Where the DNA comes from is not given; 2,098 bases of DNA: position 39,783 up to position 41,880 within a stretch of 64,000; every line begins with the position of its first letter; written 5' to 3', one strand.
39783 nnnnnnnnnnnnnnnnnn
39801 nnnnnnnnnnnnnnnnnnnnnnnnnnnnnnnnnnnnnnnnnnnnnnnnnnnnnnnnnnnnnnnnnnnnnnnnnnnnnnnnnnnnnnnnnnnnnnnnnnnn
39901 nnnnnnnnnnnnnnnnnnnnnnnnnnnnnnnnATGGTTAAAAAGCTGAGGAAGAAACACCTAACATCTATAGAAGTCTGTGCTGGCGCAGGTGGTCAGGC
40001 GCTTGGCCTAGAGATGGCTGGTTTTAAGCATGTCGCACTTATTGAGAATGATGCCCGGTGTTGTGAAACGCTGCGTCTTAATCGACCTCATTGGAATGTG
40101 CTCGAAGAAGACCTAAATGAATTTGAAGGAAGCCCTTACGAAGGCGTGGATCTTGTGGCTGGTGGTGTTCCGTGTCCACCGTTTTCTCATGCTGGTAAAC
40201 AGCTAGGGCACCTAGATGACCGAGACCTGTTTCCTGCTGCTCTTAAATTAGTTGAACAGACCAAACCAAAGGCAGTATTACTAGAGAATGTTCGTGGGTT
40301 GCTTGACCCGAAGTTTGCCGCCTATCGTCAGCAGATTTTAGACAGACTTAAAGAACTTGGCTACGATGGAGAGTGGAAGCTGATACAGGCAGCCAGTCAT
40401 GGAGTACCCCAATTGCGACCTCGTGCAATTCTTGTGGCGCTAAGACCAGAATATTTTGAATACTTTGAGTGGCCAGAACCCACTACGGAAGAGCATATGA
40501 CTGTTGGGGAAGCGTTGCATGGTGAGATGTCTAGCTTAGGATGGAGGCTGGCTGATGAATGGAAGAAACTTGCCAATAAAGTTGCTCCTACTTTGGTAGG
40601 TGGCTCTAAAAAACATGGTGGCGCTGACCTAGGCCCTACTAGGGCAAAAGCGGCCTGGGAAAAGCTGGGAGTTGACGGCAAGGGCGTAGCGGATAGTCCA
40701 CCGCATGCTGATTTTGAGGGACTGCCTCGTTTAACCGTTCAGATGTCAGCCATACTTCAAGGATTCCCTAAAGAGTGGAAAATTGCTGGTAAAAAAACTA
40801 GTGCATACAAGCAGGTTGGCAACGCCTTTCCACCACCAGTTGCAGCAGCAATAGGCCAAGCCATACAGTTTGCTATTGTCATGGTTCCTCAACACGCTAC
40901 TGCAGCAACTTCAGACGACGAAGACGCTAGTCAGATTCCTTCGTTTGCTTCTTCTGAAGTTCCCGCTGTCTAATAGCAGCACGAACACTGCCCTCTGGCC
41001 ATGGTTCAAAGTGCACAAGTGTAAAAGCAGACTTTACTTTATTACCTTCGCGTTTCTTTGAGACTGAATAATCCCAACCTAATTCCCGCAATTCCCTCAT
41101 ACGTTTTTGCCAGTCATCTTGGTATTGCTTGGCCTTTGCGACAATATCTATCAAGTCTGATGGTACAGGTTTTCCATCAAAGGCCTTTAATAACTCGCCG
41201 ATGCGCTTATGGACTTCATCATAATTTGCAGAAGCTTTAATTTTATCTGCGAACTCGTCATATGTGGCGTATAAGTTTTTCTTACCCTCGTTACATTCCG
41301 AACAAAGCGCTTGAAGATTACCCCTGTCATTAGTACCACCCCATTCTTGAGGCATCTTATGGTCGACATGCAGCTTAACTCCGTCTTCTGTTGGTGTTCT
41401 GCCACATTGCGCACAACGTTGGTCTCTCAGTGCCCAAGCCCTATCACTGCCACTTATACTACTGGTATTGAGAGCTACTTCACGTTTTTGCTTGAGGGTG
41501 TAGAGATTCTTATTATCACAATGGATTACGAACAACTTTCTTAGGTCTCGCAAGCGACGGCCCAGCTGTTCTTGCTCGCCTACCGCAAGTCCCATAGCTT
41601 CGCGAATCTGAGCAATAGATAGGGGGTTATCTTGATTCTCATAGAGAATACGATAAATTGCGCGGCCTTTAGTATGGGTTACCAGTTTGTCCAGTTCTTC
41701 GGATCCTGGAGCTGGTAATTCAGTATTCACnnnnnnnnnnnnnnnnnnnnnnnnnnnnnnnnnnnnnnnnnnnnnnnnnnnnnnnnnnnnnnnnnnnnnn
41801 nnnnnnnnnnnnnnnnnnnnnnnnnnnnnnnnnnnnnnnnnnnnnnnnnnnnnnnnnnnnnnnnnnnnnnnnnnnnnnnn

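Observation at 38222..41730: ImmA/IrrE protease and XRE repressor switch placed divergently from a type II-like m5C MTase / HNH nuclease pair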

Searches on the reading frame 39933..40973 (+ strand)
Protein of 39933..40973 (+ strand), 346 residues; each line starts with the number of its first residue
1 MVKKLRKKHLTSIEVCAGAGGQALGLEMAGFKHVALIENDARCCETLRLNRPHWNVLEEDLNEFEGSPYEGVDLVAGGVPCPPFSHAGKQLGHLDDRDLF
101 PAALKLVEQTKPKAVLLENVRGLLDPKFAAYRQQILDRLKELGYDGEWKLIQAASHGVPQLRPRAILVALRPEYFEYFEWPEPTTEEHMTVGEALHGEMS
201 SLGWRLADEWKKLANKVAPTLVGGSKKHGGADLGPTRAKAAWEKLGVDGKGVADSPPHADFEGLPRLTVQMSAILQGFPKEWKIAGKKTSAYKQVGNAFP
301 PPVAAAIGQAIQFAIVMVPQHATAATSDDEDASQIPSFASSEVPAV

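Call 6: search_protein_families(library=pfam, proteins=[window:39933-40973:+], max_evalue=0.1)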
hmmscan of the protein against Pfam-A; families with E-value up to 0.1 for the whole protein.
window:39933-40973:+ (346 aa): 1 family
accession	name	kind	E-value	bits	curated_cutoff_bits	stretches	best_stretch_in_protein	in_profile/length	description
PF00145.23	DNA_methylase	-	9.6e-65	219.6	22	1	11-312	2-323/324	C-5 cytosine-specific DNA methylase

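Call 7: search_protein_families(library=padloc, proteins=[window:39933-40973:+], max_evalue=0.1)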
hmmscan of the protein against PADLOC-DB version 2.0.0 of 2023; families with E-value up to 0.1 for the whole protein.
window:39933-40973:+ (346 aa): 60 families (the best 25 are shown)
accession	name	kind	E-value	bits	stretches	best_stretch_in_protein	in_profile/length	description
PDLC00029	DruM2|DruM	-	1.1e-146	486.4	1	8-326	3-322/329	DNA cytosine methylase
PDLC00032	DruM2|DruM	-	1.4e-134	447.5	1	9-318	3-323/424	DNA cytosine methylase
PDLC00026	DruM2|DruM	-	4.5e-129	428.8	1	7-324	2-327/336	DNA cytosine methylase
PDLC03304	MTase_II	-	1.4e-116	388.1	1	9-321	3-335/432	Type II methyltransferase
PDLC03307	MTase_II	-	4.1e-97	323.8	1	10-312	1-366/382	Type II methyltransferase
PDLC03272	MTase_II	-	2.5e-61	206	1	3-318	68-393/407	Type II methyltransferase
PDLC03378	MTase_II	-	2.1e-60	202.9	1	10-312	3-327/344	Type II methyltransferase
PDLC03234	MTase_II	-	4.5e-54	182.2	2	8-196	3-200/375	Type II methyltransferase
PDLC03326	MTase_II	-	1.4e-45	154.2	2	9-189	4-194/412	Type II methyltransferase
PDLC00033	DruM2|DruM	-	6.9e-42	142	2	5-191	17-208/368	DNA cytosine methylase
PDLC00027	DruM2|DruM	-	5.9e-38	129.2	2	9-187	11-188/361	DNA cytosine methylase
PDLC03237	MTase_II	-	2.8e-37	126.1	2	10-172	794-970/1036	Type II methyltransferase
PDLC03330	MTase_II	-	4.3e-35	119.3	2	7-174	96-268/430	Type II methyltransferase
PDLC00031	DruM2|DruM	-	1.5e-33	114.4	2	12-188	14-189/361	DNA cytosine methylase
PDLC02650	DrmMII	-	1.6e-33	114.3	3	7-124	6-137/435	DrmMII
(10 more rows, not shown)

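Call 8: search_protein_families(library=ncbifam, proteins=[window:39933-40973:+], max_evalue=0.1)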
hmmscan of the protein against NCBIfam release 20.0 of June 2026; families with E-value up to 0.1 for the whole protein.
window:39933-40973:+ (346 aa): 3 families
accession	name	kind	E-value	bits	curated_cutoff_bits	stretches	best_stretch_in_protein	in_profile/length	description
TIGR00675.1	dcm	superfamily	1.7e-48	165.9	100.65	2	13-199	2-193/329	DNA (cytosine-5-)-methyltransferase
NF007772.0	PRK10458.1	subfamily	4.7e-06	25.4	710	1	73-171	171-287/472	DNA cytosine methylase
TIGR00095.1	TIGR00095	equivalog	0.071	12.7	117.5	0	9-50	53-94/194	16S rRNA (guanine(966)-N(2))-methyltransferase RsmD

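Call 11: search_protein_families(library=phrogs, proteins=[window:39933-40973:+], max_evalue=0.01)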
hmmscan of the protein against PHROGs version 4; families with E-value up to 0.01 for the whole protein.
window:39933-40973:+ (346 aa): 9 families
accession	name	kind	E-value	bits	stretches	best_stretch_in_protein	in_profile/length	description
phrog_116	-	other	9.9e-66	223.5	1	5-336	203-514/779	DNA methyltransferase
phrog_363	-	other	4.1e-44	152.1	1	2-317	46-318/327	DNA methyltransferase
phrog_36001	-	unknown function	9.4e-10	38.3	1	98-193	489-584/715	-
phrog_5999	-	other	1.1e-08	36.1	1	10-101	3-101/109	DNA methyltransferase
phrog_13621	-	unknown function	0.00019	22.3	1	275-313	65-110/121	-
phrog_23910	-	unknown function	0.00043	21.3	1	268-312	46-95/99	-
phrog_29583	-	other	0.0016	18.2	1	10-164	6-183/468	DNA methyltransferase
phrog_16427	-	other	0.0021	18.8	1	266-312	119-169/235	DNA methyltransferase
phrog_16528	-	other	0.0029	18.2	1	246-311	165-217/236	DNA methyltransferase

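Call 72: search_solved_structures(query=window:39933-40973:+, max_evalue=1e-10)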
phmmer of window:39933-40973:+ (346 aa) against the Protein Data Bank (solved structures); distinct sequences matched with E-value up to 1e-10: 38.
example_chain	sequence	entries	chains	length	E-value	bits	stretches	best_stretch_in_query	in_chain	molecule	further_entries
1dct_A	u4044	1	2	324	7.2e-20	74.8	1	13-174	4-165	PROTEIN (MODIFICATION METHYLASE HAEIII)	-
9ped_A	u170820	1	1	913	5.7e-19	71.8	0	68-184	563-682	DNA (cytosine-5)-methyltransferase 1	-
9m5u_A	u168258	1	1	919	5.9e-19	71.8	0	68-184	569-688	DNA (cytosine-5)-methyltransferase 1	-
9v4p_A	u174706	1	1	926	6e-19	71.7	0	68-184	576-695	DNA (cytosine-5)-methyltransferase 1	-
3ubt_Y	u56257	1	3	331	8.8e-19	71.2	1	13-174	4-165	Modification methylase HaeIII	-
10mh_A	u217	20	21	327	9.1e-19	71.1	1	9-301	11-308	PROTEIN (CYTOSINE-SPECIFIC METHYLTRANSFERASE HHAI) | HaeIII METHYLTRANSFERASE | Modification methylase HhaI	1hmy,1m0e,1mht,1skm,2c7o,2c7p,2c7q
1fjx_A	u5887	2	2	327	9.3e-19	71.1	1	9-301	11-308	HHAI DNA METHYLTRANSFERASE | MODIFICATION METHYLASE HHAI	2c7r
1svu_A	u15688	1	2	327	9.4e-19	71.1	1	9-301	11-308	Modification methylase HhaI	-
2i9k_A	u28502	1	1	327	1.3e-18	70.7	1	9-301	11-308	Modification methylase HhaI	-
2uyh_A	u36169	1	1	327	1.6e-18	70.3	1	9-301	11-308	MODIFICATION METHYLASE HHAI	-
2zcj_A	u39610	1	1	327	2.4e-18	69.8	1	9-301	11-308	Modification methylase HhaI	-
9peb_A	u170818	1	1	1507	3.5e-18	69.2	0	68-184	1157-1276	DNA (cytosine-5)-methyltransferase 1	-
9pec_A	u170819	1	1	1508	3.5e-18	69.2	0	68-184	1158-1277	DNA (cytosine-5)-methyltransferase 1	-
9m5x_A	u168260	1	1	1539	3.8e-18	69.1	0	68-184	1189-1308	DNA (cytosine-5)-methyltransferase 1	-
9v4o_A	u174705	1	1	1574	4.1e-18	69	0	68-184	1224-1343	DNA (cytosine-5)-methyltransferase 1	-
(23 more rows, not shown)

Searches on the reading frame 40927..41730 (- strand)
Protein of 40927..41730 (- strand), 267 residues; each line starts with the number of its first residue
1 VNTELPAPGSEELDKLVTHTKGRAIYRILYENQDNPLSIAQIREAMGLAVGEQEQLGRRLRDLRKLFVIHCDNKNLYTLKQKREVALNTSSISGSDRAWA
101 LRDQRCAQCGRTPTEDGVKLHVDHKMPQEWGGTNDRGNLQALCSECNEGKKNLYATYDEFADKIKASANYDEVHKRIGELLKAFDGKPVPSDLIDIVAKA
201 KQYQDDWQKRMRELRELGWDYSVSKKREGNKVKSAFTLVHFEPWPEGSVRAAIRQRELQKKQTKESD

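Call 6: search_protein_families(library=pfam, proteins=[window:40927-41730:-], max_evalue=0.1)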
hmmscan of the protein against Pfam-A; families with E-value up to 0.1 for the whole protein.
window:40927-41730:- (267 aa): 4 families
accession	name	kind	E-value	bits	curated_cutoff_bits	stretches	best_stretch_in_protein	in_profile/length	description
PF01844.29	HNH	-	6.3e-10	39.5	21.4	1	106-152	1-46/47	HNH endonuclease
PF14279.12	HNH_5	-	6.9e-08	32.7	27.5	1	106-152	1-45/56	HNH endonuclease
PF02945.21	Endonuclease_7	-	0.0029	17.9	23.6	1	100-149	20-62/82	Recombination endonuclease VII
PF24273.1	TRASH_HVO_1752_C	-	0.071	13.7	27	0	106-125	4-23/47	HVO_1752, C-terminal TRASH domain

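Call 7: search_protein_families(library=padloc, proteins=[window:40927-41730:-], max_evalue=0.1)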
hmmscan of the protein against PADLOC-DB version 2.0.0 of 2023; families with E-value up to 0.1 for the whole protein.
window:40927-41730:- (267 aa): 10 families
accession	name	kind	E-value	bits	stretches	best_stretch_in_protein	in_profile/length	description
PDLC03478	REase_II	-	2e-05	22.4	1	111-152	116-160/219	Type II restriction enzyme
PDLC00642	ZorE2|ZorE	-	0.00034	18.1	1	102-148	212-256/283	HNH endonuclease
PDLC03431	REase_II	-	0.00037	18.1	1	111-153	167-209/246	Type II restriction enzyme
PDLC00643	ZorE2|ZorE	-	0.00091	16.6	1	95-148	207-259/282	HNH endonuclease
PDLC00336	PtuB1|PtuB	-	0.0015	16.3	1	104-153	64-114/250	Unknown function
PDLC00238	LmuA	-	0.0031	15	1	136-226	194-286/365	DUF4297 domain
PDLC04248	PDC-M01B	-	0.0052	14.7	1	100-157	30-85/216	-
PDLC00325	PtuB1|PtuB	-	0.0096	13.6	1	103-156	51-107/213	Unknown function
PDLC00313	PtuB1|PtuB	-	0.028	11.9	1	103-167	51-116/240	Unknown function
PDLC00645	ZorE2|ZorE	-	0.034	11.2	1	102-148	208-252/375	HNH endonuclease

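Call 8: search_protein_families(library=ncbifam, proteins=[window:40927-41730:-], max_evalue=0.1)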
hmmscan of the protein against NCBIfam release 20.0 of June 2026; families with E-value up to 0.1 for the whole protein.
window:40927-41730:- (267 aa): 2 families
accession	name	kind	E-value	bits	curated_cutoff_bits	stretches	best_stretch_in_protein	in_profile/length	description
NF040563.1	guided_IscB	equivalog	3.1e-08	33.1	175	1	103-156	192-241/314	RNA-guided endonuclease IscB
NF058586.1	HNHNucHlpB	equivalog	0.0031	17.9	130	1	105-171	8-67/99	HNH nuclease-like protein HlpB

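Call 11: search_protein_families(library=phrogs, proteins=[window:40927-41730:-], max_evalue=0.01)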
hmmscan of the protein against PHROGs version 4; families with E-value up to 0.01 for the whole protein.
window:40927-41730:- (267 aa): 34 families (the best 25 are shown)
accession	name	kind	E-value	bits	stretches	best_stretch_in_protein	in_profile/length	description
phrog_14314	-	DNA, RNA and nucleotide metabolism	4.6e-11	44.5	1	104-218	17-130/252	HNH endonuclease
phrog_1035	-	DNA, RNA and nucleotide metabolism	8.8e-11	43.2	1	87-154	141-214/271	endonuclease VII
phrog_589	-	DNA, RNA and nucleotide metabolism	9.4e-11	42.8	1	99-152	87-140/179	HNH endonuclease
phrog_6050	-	DNA, RNA and nucleotide metabolism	1.1e-10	41.9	1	96-173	304-383/402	HNH endonuclease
phrog_1271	-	DNA, RNA and nucleotide metabolism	2.3e-10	41.4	1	80-160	241-325/361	HNH endonuclease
phrog_2118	-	DNA, RNA and nucleotide metabolism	2.8e-10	41.2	1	86-169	157-238/301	HNH endonuclease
phrog_144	-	DNA, RNA and nucleotide metabolism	2.5e-09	38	1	97-171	78-154/175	HNH endonuclease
phrog_2214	-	DNA, RNA and nucleotide metabolism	3.7e-09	37.2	1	68-153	151-239/429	HNH endonuclease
phrog_16726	-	DNA, RNA and nucleotide metabolism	1.4e-07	32.6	1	101-152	90-142/308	HNH endonuclease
phrog_7785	-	DNA, RNA and nucleotide metabolism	1.7e-07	32.4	1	102-164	69-126/147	HNH endonuclease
phrog_5718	-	DNA, RNA and nucleotide metabolism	1.9e-07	31.4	1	101-172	126-193/394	HNH endonuclease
phrog_333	-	DNA, RNA and nucleotide metabolism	9.8e-07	30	1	103-150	33-78/138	HNH endonuclease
phrog_338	-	DNA, RNA and nucleotide metabolism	2.8e-06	28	1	102-152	206-261/340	HNH endonuclease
phrog_960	-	DNA, RNA and nucleotide metabolism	3.5e-06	26.3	1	104-156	228-282/991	HNH endonuclease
phrog_8660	-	DNA, RNA and nucleotide metabolism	6.2e-06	27.5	1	88-152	107-178/196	HNH endonuclease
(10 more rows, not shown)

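Call 66: search_dna_similar(query=window:40927-41730:-, collection=plasmids, mode=protein, max_rows=20, max_evalue=0.00001)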
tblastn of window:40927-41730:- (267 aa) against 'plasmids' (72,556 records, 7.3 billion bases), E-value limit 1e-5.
Records with a match: 3; places in all: 3; records where one place covers at least 80% of the query: 0.
Best place of each record, by identity: <60% 3.
By first word of the organism name: Priestia 1; Acidithiobacillus 1; Hymenobacter 1.
By predicted mobility (MOB-suite, as given by PLSDB): non-mobilizable 2; mobilizable 1.
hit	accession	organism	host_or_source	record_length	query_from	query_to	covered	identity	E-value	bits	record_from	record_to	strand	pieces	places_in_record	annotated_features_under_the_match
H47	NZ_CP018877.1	Priestia megaterium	Camellia oleifera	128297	76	216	53%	39.2%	9e-18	90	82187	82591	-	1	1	HNH endonuclease signature motif containing protein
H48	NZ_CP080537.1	Acidithiobacillus ferriphilus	-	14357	51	173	46%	29.4%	4e-6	55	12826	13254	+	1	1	HNH endonuclease signature motif containing protein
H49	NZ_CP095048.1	Hymenobacter cellulosilyticus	single cell,air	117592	105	155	19%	45.1%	1e-6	57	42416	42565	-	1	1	HNH endonuclease signature motif containing protein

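Call 68: get_annotated_region(hit=H47, flank=4000)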
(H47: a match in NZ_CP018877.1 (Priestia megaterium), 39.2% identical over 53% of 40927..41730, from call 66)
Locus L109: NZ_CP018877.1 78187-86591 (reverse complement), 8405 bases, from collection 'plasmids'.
description: Priestia megaterium strain JX285 plasmid 4, complete sequence
organism: Priestia megaterium (NCBI taxid 1404)
taxonomy: Bacteria; Bacillota; Bacilli; Bacillales; Bacillaceae; Priestia; Priestia megaterium
host: -; source: Camellia oleifera; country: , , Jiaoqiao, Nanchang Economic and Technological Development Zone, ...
typing (MOB-suite, as given by PLSDB): mobilizable; replicon rep_cluster_385; relaxase MOBP
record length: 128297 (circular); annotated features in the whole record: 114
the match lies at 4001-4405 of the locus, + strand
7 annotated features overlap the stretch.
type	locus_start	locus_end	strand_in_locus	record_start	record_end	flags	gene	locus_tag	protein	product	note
CDS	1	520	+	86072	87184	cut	-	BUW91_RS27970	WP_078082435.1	hypothetical protein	-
CDS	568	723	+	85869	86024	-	-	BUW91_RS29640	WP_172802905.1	hypothetical protein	-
CDS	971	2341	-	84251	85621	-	-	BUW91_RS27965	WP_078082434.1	hypothetical protein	-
CDS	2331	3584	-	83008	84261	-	-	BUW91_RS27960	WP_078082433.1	hypothetical protein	-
CDS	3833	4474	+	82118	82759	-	-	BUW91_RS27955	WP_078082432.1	HNH endonuclease signature motif containing protein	-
CDS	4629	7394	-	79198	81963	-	-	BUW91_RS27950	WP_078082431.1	ATP-dependent DNA helicase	-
CDS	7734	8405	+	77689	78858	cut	-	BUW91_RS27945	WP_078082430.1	MspI family type II restriction endonuclease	GO:0009307 - DNA restriction-modification system [Evidence IEA]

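Call 70: search_dna_similar(query=window:40927-41730:-, collection=phages, mode=protein, max_rows=15, max_evalue=0.00001)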
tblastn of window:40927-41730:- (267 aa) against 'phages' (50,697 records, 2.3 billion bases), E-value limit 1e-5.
Records with a match: 20; places in all: 21; records where one place covers at least 80% of the query: 0.
Best place of each record, by identity: <60% 20.
By first word of the organism name: Mycobacterium 16; Rhizobium 2; Blautia 1; uncultured 1.
By host as written in the record: Mycobacterium smegmatis mc2 155 13; - 3; Mycobacterium smegmatis mc#155 2; Blautia sp. 1; Mycobacterium smegmatis mc2155 1.
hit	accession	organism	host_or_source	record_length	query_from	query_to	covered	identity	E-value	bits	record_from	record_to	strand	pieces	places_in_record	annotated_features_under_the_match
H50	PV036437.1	Blautia phage NatCom_27009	Blautia sp.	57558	43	216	65%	28.4%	3e-7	57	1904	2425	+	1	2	HNH endonuclease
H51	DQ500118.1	Rhizobium phage 16-3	-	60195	81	150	26%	45.2%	1e-5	52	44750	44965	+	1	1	16-3p084: p084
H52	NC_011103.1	Rhizobium phage 16-3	-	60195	81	150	26%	45.2%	1e-5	52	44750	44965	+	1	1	16-3p084: HNH endonuclease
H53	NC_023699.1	Mycobacterium phage SG4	Mycobacterium smegmatis mc2 155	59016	102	147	17%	52.2%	2e-6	54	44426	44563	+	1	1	70: methyltransferase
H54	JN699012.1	Mycobacterium phage SG4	Mycobacterium smegmatis mc2 155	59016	102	147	17%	52.2%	2e-6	54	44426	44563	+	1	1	70: hypothetical protein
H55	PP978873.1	Mycobacterium phage Applejack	Mycobacterium smegmatis mc2155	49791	102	147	17%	52.2%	3e-6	54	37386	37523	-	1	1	54: DNA methyltransferase | 55: HNH endonuclease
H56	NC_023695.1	Mycobacterium phage Violet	Mycobacterium smegmatis mc2 155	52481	102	147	17%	52.2%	3e-6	54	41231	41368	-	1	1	57: DNA methyltransferase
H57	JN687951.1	Mycobacterium phage Violet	Mycobacterium smegmatis mc2 155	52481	102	147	17%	52.2%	3e-6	54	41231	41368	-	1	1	57: DNA methylase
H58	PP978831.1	Mycobacterium phage StellaBean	Mycobacterium smegmatis mc#155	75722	102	147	17%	52.2%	3e-6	54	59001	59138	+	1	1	97: DNA methylase | 98: HNH endonuclease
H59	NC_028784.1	Mycobacterium phage Tasp14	Mycobacterium smegmatis mc2 155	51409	102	147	17%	52.2%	5e-6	53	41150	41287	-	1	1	DNA methyltransferase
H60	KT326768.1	Mycobacterium phage Tasp14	Mycobacterium smegmatis mc2 155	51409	102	147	17%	52.2%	5e-6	53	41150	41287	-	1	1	DNA methylase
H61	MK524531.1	Mycobacterium phage Rutherferd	Mycobacterium smegmatis mc#155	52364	102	147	17%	52.2%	5e-6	53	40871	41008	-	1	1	none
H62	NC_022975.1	Mycobacterium phage HanShotFirst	Mycobacterium smegmatis mc2 155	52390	102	147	17%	52.2%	5e-6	53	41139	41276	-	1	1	60: DNA methyltransferase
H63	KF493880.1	Mycobacterium phage HanShotFirst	Mycobacterium smegmatis mc2 155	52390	102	147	17%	52.2%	5e-6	53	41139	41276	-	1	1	60: DNA methyltransferase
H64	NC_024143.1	Mycobacterium phage Lamina13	Mycobacterium smegmatis mc2 155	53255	102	147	17%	52.2%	5e-6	53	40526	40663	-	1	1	61: DNA methyltransferase | 62: HNH endonuclease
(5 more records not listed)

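Call 71: search_solved_structures(query=window:40927-41730:-, max_evalue=0.1)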
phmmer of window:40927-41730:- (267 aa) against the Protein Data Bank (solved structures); distinct sequences matched with E-value up to 0.1: 10.
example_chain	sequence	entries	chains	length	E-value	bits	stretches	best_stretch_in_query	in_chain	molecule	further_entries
4h9d_A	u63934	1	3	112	1.5e-05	28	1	105-168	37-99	HNH endonuclease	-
9lgi_A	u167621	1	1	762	1.6e-05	27.9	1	95-152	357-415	HNH nuclease domain-containing protein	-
8w2z_A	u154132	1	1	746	0.00015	24.8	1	102-153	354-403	HNH nuclease domain-containing protein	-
8zq9_B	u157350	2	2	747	0.00015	24.8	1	102-153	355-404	a protein | HNH nuclease domain-containing protein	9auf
8w2s_A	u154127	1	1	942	0.00021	24.2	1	102-153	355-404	HNH nuclease domain-containing protein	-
4ogc_A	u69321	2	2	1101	0.00098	22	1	100-153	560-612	HNH endonuclease domain protein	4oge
8zdr_C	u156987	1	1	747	0.0036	20.2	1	102-153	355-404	a protein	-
8d2k_A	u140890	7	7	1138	0.011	18.5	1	98-175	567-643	CRISPR-associated endonuclease, Csn1 family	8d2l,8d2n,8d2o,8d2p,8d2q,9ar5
9k32_A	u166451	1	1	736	0.018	17.9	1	102-151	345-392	HNH nuclease domain-containing protein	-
9k2z_A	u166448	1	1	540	0.047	16.5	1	98-155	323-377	HfmIscB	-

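Call 73: find_related_loci(query=window:40927-41730:-, collection=viral_contigs, flank=4000)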
Query window:40927-41730:- (267 aa) in viral_contigs; peptide patterns used: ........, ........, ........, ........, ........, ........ (x = any residue, [..] = any of these).
3 stretches matched a pattern; 1 encode a relative of the query (tblastn E <= 1e-3); 1 distinct loci.
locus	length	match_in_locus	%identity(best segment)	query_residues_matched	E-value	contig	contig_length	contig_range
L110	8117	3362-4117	41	21-266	1e-53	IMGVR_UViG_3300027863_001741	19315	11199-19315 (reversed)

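Call 77: search_protein_families(library=pfam, proteins=[L110:1986-3209:-, L110:3227-4129:+, L110:4126-4653:-, L110:1537-1983:-, L110:4937-6535:+], max_evalue=0.01)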
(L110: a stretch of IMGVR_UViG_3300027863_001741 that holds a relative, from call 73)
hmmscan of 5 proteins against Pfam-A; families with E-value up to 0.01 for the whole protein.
L110:1986-3209:- (407 aa): 1 family
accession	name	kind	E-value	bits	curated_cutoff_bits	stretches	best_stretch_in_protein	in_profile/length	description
PF00145.23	DNA_methylase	-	1.4e-49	169.8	22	1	83-401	3-322/324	C-5 cytosine-specific DNA methylase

L110:3227-4129:+ (300 aa): 4 families
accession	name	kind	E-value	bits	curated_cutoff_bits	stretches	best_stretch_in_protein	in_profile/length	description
PF01844.29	HNH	-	1.8e-10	41.3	21.4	1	138-184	1-46/47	HNH endonuclease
PF14279.12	HNH_5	-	3.9e-10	40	27.5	1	138-184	1-45/56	HNH endonuclease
PF09126.16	NaeI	-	0.0029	17.3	25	1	182-243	156-213/288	Restriction endonuclease NaeI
PF02945.21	Endonuclease_7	-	0.0039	17.5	23.6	1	125-184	13-65/82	Recombination endonuclease VII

L110:4126-4653:- (175 aa): 1 family
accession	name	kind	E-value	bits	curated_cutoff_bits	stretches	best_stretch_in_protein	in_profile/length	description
PF08917.16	ecTbetaR2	-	0.0091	16.4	25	0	85-147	17-78/111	Transforming growth factor beta receptor 2 ectodomain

L110:1537-1983:- (148 aa): 1 family
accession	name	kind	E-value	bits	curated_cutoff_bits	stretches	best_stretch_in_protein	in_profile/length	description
PF03852.21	Vsr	-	5.2e-31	106.8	27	1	3-74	2-73/74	DNA mismatch endonuclease Vsr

L110:4937-6535:+ (532 aa): 1 family
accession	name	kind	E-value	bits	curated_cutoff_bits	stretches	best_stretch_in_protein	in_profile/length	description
PF09250.16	Prim-Pol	-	1.3e-20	74.9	22.8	1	17-201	1-156/158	Bifunctional DNA primase/polymerase, N-terminal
